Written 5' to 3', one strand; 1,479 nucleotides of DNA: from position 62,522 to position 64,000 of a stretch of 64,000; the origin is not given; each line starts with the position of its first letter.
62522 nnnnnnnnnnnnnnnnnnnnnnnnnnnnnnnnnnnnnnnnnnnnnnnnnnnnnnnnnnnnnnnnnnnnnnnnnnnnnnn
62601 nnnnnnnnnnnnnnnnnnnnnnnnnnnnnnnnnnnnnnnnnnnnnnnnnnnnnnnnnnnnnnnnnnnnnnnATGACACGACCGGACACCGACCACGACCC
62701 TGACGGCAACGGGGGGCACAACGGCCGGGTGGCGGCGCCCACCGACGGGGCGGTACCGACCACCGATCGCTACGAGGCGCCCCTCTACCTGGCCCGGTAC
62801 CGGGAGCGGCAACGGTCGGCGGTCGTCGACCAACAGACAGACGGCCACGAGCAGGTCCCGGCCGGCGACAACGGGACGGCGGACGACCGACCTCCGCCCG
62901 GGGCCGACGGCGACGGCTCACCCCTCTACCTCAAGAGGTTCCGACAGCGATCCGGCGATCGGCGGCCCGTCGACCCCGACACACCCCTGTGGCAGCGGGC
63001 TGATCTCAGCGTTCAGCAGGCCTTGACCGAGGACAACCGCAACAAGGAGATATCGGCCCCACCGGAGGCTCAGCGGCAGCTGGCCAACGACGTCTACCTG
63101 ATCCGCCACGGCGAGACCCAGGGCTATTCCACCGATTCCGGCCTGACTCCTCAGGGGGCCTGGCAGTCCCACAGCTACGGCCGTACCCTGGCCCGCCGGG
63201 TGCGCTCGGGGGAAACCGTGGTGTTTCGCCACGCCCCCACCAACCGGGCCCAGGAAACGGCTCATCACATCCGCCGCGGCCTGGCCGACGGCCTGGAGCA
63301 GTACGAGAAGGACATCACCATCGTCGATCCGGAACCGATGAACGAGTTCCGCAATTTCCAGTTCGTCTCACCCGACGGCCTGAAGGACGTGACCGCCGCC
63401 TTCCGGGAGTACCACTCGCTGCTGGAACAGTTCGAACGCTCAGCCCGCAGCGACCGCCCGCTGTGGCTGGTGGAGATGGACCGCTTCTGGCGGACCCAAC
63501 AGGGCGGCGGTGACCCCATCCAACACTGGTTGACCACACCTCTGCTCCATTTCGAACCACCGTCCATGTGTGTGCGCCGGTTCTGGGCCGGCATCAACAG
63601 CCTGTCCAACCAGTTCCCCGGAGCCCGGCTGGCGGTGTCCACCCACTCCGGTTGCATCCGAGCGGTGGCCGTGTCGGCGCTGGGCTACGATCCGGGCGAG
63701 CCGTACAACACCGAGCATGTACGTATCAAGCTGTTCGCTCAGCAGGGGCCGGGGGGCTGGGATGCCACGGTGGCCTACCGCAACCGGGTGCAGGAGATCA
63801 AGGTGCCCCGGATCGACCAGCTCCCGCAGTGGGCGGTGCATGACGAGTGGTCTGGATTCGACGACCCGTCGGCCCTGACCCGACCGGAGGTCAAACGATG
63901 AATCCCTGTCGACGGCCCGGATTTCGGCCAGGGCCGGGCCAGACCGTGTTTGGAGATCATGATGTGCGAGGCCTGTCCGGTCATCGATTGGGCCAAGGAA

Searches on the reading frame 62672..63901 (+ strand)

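Call 14: search_protein_families(library=pfam, proteins=[window:62672-63901:+])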
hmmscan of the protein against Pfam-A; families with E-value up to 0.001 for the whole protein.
window:62672-63901:+ (409 aa): 1 family
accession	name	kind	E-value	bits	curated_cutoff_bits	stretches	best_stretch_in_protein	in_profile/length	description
PF00300.27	His_Phos_1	-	5.2e-13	49.5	21.7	1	141-205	1-68/194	Histidine phosphatase superfamily (branch 1)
